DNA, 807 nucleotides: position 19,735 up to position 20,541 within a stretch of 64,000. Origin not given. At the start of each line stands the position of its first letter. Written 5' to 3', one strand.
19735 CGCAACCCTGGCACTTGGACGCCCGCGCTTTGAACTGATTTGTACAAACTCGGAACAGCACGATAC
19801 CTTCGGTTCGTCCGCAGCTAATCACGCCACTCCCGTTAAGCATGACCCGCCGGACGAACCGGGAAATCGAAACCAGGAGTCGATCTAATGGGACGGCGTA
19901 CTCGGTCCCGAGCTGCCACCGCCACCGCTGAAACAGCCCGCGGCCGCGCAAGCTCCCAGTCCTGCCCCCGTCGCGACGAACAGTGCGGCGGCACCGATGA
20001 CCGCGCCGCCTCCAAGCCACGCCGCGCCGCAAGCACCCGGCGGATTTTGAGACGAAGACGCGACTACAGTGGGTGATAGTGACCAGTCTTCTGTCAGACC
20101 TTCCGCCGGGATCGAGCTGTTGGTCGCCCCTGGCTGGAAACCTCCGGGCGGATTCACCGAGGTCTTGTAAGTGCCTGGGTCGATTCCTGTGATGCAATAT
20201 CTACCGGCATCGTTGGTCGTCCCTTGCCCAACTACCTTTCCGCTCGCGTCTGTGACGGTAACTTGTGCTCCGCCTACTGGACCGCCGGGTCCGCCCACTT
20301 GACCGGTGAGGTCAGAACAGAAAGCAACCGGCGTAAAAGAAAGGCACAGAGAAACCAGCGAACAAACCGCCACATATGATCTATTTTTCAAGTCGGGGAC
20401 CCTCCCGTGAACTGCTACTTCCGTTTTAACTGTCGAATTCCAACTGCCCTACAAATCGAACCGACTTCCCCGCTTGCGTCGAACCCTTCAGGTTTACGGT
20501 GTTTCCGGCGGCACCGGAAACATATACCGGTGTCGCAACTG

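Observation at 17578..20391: Two secreted proteins share a C-terminal module (Cys, then Gly/Ala hydrophobic stretch, then 'FSGGGG..TP' tail) resembling an undescribed sorting signal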

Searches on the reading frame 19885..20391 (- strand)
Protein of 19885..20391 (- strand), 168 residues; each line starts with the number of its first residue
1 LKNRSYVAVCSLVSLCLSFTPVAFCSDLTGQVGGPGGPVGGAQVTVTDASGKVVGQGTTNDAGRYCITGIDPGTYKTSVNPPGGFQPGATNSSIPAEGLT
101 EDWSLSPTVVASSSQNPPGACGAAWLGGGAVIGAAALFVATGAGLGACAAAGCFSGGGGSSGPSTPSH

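Call 3: search_protein_families(library=ncbifam, proteins=[window:19885-20391:-], max_evalue=10)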
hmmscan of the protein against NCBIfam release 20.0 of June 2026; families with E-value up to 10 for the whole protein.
window:19885-20391:- (168 aa): 5 families
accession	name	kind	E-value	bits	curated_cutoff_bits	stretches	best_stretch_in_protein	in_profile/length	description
NF012181.0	MSCRAMM_SdrD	exception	1.2e-05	22.9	2500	1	40-92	927-979/1379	MSCRAMM family adhesin SdrD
NF000535.3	MSCRAMM_SdrC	exception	1.9e-05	22.9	1700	1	40-93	521-574/963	MSCRAMM family adhesin SdrC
NF058648.1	ECF_sub_HI1622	equivalog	5.6e-05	23.2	100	1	36-89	36-90/180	NikL family nickel/cobalt ECF transporter subunit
NF040520.1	Ig_like_BLP2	equivalog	0.019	13.1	750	1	42-68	362-388/730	Ig-like repeat protein Blp2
TIGR04183.1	Por_Secre_tail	domain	0.025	14.5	23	1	40-75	19-54/72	T9SS type A sorting domain-containing protein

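Call 4: search_protein_families(library=pfam, proteins=[window:19885-20391:-], max_evalue=10)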
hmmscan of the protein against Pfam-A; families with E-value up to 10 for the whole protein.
window:19885-20391:- (168 aa): 7 families
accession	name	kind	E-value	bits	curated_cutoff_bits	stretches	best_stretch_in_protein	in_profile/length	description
PF13620.12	CarboxypepD_reg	-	3.1e-09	37.5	32.3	1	28-83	2-58/82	Carboxypeptidase regulatory-like domain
PF17210.9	SdrD_B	-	4e-08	33.9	29.7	1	38-93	23-78/112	SdrD B-like domain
PF17936.7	Big_6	-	0.00023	21.8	27.6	1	40-68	23-51/83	Bacterial Ig domain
PF11974.14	bMG3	-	0.00031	21.1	34.9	1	36-69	25-58/103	Bacterial alpha-2-macroglobulin MG3 domain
PF17802.7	SpaA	-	0.00066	20.2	23.1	1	37-76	13-55/91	Prealbumin-like fold domain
PF13715.12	CarbopepD_reg_2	-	0.22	12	32.2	1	36-79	11-50/88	CarboxypepD_reg-like domain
PF23194.1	NOMO_5th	-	0.23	12.3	27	1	42-80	19-57/89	NOMO fifth transthyretin-like domain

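Call 6: find_encoding_contigs(protein=window:19885-20391:-, flank=10000, max_places=6)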
Protein window:19885-20391:- (168 aa): 1 contig read that carries it; 1 place shown.
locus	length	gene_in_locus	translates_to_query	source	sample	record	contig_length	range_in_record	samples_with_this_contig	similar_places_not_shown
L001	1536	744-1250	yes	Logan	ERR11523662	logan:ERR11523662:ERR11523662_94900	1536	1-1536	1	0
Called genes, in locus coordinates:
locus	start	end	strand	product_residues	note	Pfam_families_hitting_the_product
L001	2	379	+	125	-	?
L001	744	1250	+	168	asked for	PF13620:CarboxypepD_reg, PF17210:SdrD_B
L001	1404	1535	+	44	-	?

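Call 18: find_homologous_proteins(query=window:19885-20391:-, max_evalue=0.001)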
Query window:19885-20391:- (168 aa): 47 proteins with E <= 0.001 among 638 candidates.
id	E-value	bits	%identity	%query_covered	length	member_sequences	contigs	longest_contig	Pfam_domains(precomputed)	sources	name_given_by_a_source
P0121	1.3e-91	323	90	92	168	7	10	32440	PF13620.13,PF17210.10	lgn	-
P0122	1.6e-90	320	91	92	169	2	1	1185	PF13620.13,PF17210.10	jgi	jgi:hypothetical protein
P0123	1.2e-80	287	86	83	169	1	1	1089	PF13620.13,PF17210.10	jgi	jgi:hypothetical protein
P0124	3.4e-73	263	78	84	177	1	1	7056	PF13620.13,PF17210.10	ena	-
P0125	1.3e-72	261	80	92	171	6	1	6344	PF13620.13,PF17210.10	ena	-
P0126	8.1e-62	226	69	96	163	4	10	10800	PF13620.13,PF17210.10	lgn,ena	-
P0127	3.3e-61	224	68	92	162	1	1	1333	PF13620.13,PF17210.10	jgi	jgi:hypothetical protein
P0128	3.8e-61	224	66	99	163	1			PF13620.13,PF17210.10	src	-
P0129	3.1e-60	221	67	99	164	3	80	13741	PF13620.13,PF17210.10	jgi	jgi:hypothetical protein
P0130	3.4e-60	221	68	100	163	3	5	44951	PF13620.13,PF17210.10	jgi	jgi:hypothetical protein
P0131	5.8e-60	220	67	99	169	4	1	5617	PF13620.13,PF17210.10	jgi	-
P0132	2.0e-59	218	65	99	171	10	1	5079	PF13620.13,PF17210.10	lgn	-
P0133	4.4e-59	217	69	99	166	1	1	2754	PF13620.13,PF17210.10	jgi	jgi:Carboxypeptidase regulatory-like domain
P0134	2.5e-58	215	68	92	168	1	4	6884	PF13620.13,PF17210.10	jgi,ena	jgi:hypothetical protein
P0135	3.7e-58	214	70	70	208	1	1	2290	PF13620.13,PF17210.10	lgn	-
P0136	2.1e-57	212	76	76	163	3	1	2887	PF13620.13,PF17210.10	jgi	jgi:carboxypeptidase family protein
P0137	5.2e-57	210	62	99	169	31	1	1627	PF13620.13,PF17210.10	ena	-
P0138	2.7e-56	208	65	92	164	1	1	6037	PF13620.13,PF17210.10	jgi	jgi:Carboxypeptidase regulatory-like domain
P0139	8.0e-56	207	66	95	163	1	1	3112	PF13620.13,PF17210.10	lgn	-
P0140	3.2e-55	205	64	80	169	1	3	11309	PF13620.13,PF17210.10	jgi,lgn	jgi:hypothetical protein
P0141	9.9e-55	203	69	88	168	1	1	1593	PF13620.13,PF17210.10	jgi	jgi:hypothetical protein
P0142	3.8e-53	198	71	64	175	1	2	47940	PF13620.13,PF17210.10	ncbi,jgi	-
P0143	1.9e-52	196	63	93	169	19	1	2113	PF13620.13,PF17210.10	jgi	-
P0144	2.0e-52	196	60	99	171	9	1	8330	PF13620.13,PF17210.10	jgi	jgi:hypothetical protein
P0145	1.1e-51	193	62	93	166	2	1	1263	PF13620.13,PF17210.10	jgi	jgi:hypothetical protein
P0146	1.3e-51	193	63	92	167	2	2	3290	PF17802.8,PF13620.13,PF17210.10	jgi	jgi:hypothetical protein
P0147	1.4e-51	193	62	93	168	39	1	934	PF13620.13,PF17210.10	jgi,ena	jgi:Carboxypeptidase regulatory-like domain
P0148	2.2e-51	192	63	92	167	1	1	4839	PF17802.8,PF13620.13,PF17210.10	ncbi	ncbi:MAG: carboxypeptidase-like regulatory domain-containing protein [Steroidobacteraceae bacterium]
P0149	2.6e-51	192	61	71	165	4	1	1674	PF13620.13,PF17210.10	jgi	jgi:hypothetical protein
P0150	3.4e-51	192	63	92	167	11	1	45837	PF17802.8,PF13620.13,PF17210.10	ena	-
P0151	5.8e-50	188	70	76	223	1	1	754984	PF13620.13,PF17210.10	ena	-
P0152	7.2e-50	187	59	90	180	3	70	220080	PF13620.13,PF17210.10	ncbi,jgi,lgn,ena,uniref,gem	ncbi:carboxypeptidase-like regulatory domain-containing protein [Candidatus Binatus soli]|jgi:carbox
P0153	4.7e-49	185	61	93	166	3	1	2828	PF13620.13,PF17210.10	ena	-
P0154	4.9e-49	184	62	94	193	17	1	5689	PF13620.13,PF17210.10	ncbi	-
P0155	5.1e-49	184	69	72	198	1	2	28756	PF13620.13,PF17210.10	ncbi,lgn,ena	-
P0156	1.3e-47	180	63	81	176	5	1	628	PF13620.13,PF17210.10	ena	-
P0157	2.6e-47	179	58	94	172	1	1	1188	PF13620.13,PF17210.10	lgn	-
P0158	3.7e-47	178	60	75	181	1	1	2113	PF13620.13,PF17210.10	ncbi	-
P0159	6.6e-47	178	60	93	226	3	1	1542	PF13620.13,PF17210.10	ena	-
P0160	8.1e-47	177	59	94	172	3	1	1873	PF13620.13,PF17210.10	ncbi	-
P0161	4.3e-46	175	66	70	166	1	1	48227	PF13620.13,PF17210.10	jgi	jgi:hypothetical protein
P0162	1.7e-45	173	55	94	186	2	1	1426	PF13620.13,PF17210.10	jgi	-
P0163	1.4e-44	170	68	56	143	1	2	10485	PF13620.13,PF17210.10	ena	-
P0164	8.6e-44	167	63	74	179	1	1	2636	PF17802.8,PF13620.13,PF17210.10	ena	-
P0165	1.2e-43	167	55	80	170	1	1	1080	PF02369.23,PF13620.13,PF17210.10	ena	-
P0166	5.8e-43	165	56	96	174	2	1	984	PF13620.13,PF17210.10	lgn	-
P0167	2.3e-21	94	38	73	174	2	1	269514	PF13620.13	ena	-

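Call 23: find_encoding_contigs(protein=P0152, flank=10000, max_places=4)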
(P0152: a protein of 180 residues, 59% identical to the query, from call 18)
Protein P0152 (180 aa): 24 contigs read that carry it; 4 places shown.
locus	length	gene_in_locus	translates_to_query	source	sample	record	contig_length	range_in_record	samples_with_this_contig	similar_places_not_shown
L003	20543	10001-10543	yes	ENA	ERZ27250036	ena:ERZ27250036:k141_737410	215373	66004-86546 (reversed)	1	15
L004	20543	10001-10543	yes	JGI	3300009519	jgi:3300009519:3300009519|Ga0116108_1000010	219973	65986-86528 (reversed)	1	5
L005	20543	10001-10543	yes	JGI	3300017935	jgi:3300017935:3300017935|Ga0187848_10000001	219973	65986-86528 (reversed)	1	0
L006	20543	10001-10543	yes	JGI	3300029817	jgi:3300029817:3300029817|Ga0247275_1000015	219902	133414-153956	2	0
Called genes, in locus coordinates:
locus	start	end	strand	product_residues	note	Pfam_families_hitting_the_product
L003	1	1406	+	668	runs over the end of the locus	PF06480:FtsH_ext (weak), PF00004:AAA, PF07728:AAA_5 (faint), PF17862:AAA_lid_3, PF01434:Peptidase_M41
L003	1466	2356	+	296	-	-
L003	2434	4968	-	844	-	PF00501:AMP-binding, PF00550:PP-binding, PF01553:Acyltransferase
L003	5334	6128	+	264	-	PF00378:ECH_1, PF16113:ECH_2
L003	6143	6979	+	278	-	PF00106:adh_short, PF08659:KR, PF13561:adh_short_C2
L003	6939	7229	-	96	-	-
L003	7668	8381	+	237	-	-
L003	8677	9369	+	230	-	-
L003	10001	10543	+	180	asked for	PF13620:CarboxypepD_reg, PF17210:SdrD_B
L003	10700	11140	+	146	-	PF13620:CarboxypepD_reg, PF17210:SdrD_B (weak)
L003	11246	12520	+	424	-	PF02563:Poly_export, PF10531:SLBB (weak), PF22461:SLBB_2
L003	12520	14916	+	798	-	PF02706:Wzz (weak), PF13807:GNVR, PF01656:CbiA (weak), PF10609:ParA, PF13614:AAA_31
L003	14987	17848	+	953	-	PF14559:TPR_19 (faint), PF04932:Wzy_C, PF13428:TPR_14 (faint), PF13414:TPR_11 (faint), PF07719:TPR_2 (faint), PF13181:TPR_8 (faint)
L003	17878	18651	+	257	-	PF00483:NTP_transferase, PF12804:NTP_transf_3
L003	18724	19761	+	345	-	PF02719:Polysacc_synt_2, PF01370:Epimerase, PF16363:GDP_Man_Dehyd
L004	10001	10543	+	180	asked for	PF13620:CarboxypepD_reg, PF17210:SdrD_B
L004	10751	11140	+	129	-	PF13620:CarboxypepD_reg, PF17210:SdrD_B (weak)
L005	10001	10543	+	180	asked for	PF13620:CarboxypepD_reg, PF17210:SdrD_B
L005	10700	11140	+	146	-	PF13620:CarboxypepD_reg, PF17210:SdrD_B (weak)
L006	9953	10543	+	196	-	PF13620:CarboxypepD_reg, PF17210:SdrD_B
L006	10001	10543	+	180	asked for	PF13620:CarboxypepD_reg, PF17210:SdrD_B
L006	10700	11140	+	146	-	PF13620:CarboxypepD_reg, PF17210:SdrD_B (weak)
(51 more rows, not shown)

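Call 35: find_encoding_contigs(protein=P0161, flank=10000, max_places=2)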
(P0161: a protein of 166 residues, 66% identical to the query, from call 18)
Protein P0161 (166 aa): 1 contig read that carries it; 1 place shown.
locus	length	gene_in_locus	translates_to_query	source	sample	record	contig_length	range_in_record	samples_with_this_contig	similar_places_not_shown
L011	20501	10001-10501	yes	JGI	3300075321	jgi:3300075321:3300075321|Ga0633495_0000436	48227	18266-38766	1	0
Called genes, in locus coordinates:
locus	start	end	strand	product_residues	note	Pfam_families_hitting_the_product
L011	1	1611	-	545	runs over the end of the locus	PF01436:NHL (faint)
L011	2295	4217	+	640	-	-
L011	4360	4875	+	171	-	PF02357:NusG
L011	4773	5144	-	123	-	-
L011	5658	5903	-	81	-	PF13936:HTH_38 (weak), PF12728:HTH_17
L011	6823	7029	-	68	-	-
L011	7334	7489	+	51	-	-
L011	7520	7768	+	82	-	PF22513:FitA-like_RHH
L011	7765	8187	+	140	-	PF01850:PIN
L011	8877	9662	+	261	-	PF04773:FecR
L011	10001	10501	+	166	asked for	PF13620:CarboxypepD_reg, PF17210:SdrD_B (weak)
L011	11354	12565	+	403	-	PF02563:Poly_export, PF22461:SLBB_2 (weak), PF10531:SLBB (weak), PF22461:SLBB_2 (weak)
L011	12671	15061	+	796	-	PF02706:Wzz (weak), PF13807:GNVR, PF01656:CbiA (faint), PF10609:ParA, PF13614:AAA_31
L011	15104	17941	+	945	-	PF04932:Wzy_C, PF14559:TPR_19 (faint), PF23914:TPR_CcmH_CycH (faint), PF07719:TPR_2 (faint), PF13414:TPR_11 (faint), PF13431:TPR_17 (faint), PF13181:TPR_8 (faint), PF13432:TPR_16 (weak)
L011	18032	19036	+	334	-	PF01073:3Beta_HSD, PF01370:Epimerase, PF02719:Polysacc_synt_2, PF04321:RmlD_sub_bind, PF05368:NmrA, PF08659:KR (weak), PF16363:GDP_Man_Dehyd, PF13460:NAD_binding_10, +1 more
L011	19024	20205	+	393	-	PF00155:Aminotran_1_2 (weak), PF01041:DegT_DnrJ_EryC1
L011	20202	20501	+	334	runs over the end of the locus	PF00899:ThiF (weak), PF01408:GFO_IDH_MocA, PF22725:GFO_IDH_MocA_C3, PF02894:GFO_IDH_MocA_C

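Call 42: predict_structure(alignment_id=A4)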
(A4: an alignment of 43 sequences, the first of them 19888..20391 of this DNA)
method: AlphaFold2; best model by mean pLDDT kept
length: 168 residues; sequences in the alignment: 43
mean_pLDDT: 74.3   pTM: 0.59
mean pLDDT of the five models: 74.3, 73.1, 71.9, 71.7, 69.4
residues with pLDDT >= 90: 85; 70-90: 8; 50-70: 32; < 50: 43
segments of 3 or more residues with pLDDT < 50: 128-168
pLDDT, mean of each block of 10 residues (from residue 1): 57 62 73 96 97 96 93 96 96 92 96 85 52 45 40 39 41
secondary structure, 60 per line:
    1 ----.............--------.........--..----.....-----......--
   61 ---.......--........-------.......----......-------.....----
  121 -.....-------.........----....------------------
elements in order: H5-17 E26-34 E43-47 E53-58 E64-70 E73-80 E88-94 E99-104 E112-116 H122-126 H134-142 H147-150

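Call 43: find_related_loci(query=A4, collection=metagenome_contigs, flank=6000)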
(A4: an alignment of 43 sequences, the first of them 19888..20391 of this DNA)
Query A4 (168 aa) in metagenome_contigs; peptide patterns used: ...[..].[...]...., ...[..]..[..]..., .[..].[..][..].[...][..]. (x = any residue, [..] = any of these).
141 stretches matched a pattern; 31 encode a relative of the query (tblastn E <= 1e-3); 31 distinct loci.
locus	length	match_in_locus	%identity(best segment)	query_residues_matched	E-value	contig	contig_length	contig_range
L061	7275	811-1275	63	1-156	5e-57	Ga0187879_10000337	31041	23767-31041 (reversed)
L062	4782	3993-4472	63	3-158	2e-56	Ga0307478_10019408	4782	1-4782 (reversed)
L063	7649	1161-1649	67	3-168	1e-56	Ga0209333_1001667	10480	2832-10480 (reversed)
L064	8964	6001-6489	67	3-168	1e-56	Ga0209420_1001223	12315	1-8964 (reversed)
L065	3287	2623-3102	61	3-158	7e-55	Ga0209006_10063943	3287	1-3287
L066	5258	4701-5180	61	3-158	7e-55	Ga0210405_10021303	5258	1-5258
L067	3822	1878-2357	61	3-158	7e-55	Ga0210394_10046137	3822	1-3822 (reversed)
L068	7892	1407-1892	61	3-158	1e-52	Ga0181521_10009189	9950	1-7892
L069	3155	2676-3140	63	3-156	1e-50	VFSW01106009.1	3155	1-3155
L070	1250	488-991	63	3-168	9e-53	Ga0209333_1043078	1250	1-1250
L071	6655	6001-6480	68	3-161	4e-50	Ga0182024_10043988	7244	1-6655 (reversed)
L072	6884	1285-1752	69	3-156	5e-50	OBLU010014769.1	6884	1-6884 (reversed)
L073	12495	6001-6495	58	1-154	8e-50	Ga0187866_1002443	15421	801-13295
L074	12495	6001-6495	58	1-154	8e-50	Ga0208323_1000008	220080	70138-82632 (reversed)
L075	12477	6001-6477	58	3-154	2e-49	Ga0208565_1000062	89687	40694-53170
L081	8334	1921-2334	64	5-140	3e-47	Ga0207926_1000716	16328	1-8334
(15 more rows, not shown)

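Call 66: fold_search(model_id=the predicted structure, library=pdb)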
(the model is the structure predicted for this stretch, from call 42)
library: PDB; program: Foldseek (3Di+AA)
matches with E <= 10: 1111; with E <= 0.001: 10
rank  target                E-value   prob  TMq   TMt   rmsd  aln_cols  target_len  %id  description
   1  4v4c_B                9.5e-06  1.00  0.41  0.26   2.0        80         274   21  Crystal Structure of Pyrogallol-Phloroglucinol Transhydroxylase from Pelobacter acidigallici (released 2014-07-09)
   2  8bdw_H                7.0e-05  1.00  0.41  0.66   3.8        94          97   22  Crystal structure of CnaB2 domain from Lactobacillus plantarum (released 2023-02-22)
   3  8bdw_A                9.7e-05  1.00  0.41  0.66   3.6        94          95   22  Crystal structure of CnaB2 domain from Lactobacillus plantarum (released 2023-02-22)
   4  3is0                  1.4e-04  1.00  0.41  0.19   3.0        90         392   17  Crystal structure of functional region of UafA from Staphylococcus saprophyticus in the presence of cholesterol (released 2010-09-08)
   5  3is1                  1.5e-04  1.00  0.43  0.19   2.8        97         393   20  Crystal structure of functional region of UafA from Staphylococcus saprophyticus in C2 form at 2.45 angstrom resolution (released 2010-09-08)
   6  10ps                  3.1e-04  1.00  0.40  0.13   9.5       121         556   20  Crystal structure of SdrD A2-A3-B1-B2 domains from Staphylococcus aureus JH1 (released 2026-02-11)
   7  8qox_B                4.5e-04  1.00  0.43  0.17   2.4        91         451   21  Two-component assembly of SlaA and SlaB S-layer proteins of Sulfolobus acidocaldarius (released 2024-02-21)
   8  3phs                  6.0e-04  1.00  0.40  0.29  10.7       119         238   14  Crystal Structure of GBS52, the minor pilin in gram-positive pathogen Streptococcus agalactiae (released 2010-11-17)
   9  8fia_A                7.5e-04  1.00  0.40  0.04   7.4       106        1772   18  The structure of fly Teneurin self assembly (released 2023-05-03)
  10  1tta_A                9.3e-04  1.00  0.41  0.53   4.3       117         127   16  THE X-RAY CRYSTAL STRUCTURE REFINEMENTS OF NORMAL HUMAN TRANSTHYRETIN AND THE AMYLOIDOGENIC VAL30MET VARIANT TO 1.7 AN (released 1993-10-31)
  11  6hif_Y                1.1e-03  1.00  0.40  0.73   2.6        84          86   25  Kuenenia stuttgartiensis hydrazine dehydrogenase complex (released 2019-04-17)
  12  1bze_A                1.2e-03  1.00  0.43  0.55   4.2       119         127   18  TERTIARY STRUCTURES OF THREE AMYLOIDOGENIC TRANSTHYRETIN VARIANTS AND IMPLICATIONS FOR AMYLOID FIBRIL FORMATION (released 1998-11-04)
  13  3rkp_B                1.2e-03  1.00  0.38  0.19   8.6        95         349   16  Crystal structure of BcpA*(D312A), the major pilin subunit of Bacillus cereus (released 2012-05-30)
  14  3qva_B                1.2e-03  1.00  0.44  0.68   3.3       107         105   17  Structure of Klebsiella pneumoniae 5-hydroxyisourate hydrolase (released 2011-08-24)
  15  4ilv_A                1.3e-03  1.00  0.38  0.41   4.5       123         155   15  Structure of the dioxygenase domain of SACTE_2871, a novel dioxygenase carbohydrate-binding protein fusion from the ce (released 2013-05-15)
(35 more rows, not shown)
